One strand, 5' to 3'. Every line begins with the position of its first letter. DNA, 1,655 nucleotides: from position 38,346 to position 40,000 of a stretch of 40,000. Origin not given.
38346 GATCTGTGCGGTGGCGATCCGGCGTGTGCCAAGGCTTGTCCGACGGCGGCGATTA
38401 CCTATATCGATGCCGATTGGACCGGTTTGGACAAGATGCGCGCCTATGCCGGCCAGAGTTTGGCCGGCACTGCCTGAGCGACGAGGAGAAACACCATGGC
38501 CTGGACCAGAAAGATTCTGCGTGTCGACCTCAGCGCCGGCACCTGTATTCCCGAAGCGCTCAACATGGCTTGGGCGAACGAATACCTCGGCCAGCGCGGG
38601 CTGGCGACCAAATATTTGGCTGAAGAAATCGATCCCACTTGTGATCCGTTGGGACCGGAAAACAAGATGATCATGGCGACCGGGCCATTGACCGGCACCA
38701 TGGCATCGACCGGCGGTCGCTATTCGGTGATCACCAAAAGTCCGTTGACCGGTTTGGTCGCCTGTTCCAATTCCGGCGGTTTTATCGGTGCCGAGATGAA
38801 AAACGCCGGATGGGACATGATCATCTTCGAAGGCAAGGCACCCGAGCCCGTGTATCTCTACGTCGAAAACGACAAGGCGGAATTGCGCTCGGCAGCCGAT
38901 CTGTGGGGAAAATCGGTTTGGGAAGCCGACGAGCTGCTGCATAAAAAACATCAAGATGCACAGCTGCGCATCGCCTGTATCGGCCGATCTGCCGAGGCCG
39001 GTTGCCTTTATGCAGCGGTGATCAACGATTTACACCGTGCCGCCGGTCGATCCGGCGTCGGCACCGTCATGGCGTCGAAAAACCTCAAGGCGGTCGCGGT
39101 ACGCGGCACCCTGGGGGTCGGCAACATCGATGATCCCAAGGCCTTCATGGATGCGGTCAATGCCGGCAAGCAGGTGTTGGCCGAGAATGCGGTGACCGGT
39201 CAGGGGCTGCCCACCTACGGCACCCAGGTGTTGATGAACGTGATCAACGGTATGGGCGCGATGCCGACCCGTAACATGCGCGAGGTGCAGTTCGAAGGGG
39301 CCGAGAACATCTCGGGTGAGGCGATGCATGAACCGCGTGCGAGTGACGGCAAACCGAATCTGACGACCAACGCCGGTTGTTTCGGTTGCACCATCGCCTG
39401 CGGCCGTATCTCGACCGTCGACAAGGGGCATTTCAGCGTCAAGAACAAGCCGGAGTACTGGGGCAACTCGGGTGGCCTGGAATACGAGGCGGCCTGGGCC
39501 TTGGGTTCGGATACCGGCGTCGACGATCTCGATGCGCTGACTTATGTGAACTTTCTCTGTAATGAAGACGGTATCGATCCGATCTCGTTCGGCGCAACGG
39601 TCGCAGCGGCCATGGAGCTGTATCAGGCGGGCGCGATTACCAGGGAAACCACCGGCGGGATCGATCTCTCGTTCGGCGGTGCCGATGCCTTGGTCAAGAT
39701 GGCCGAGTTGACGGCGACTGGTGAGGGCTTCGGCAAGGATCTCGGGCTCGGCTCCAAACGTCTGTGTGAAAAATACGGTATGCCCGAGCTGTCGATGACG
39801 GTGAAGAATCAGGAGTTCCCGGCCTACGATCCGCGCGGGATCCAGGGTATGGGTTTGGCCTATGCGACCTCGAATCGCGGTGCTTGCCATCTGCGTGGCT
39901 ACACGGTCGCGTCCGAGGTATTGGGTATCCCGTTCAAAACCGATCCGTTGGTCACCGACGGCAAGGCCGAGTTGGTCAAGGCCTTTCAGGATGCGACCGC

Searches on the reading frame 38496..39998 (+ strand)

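Call 40: search_protein_families(library=pfam, proteins=[window:38496-39998:+], max_evalue=0.001)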
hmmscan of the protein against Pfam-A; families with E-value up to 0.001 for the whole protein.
window:38496-39998:+ (501 aa): 2 families
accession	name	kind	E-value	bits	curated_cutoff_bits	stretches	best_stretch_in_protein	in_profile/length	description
PF01314.23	AFOR_C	-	3.1e-95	320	27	1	224-500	6-266/385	Aldehyde ferredoxin oxidoreductase, domains 2 & 3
PF02730.20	AFOR_N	-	1.5e-77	260.3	29.8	1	6-205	2-199/199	Aldehyde ferredoxin oxidoreductase, N-terminal domain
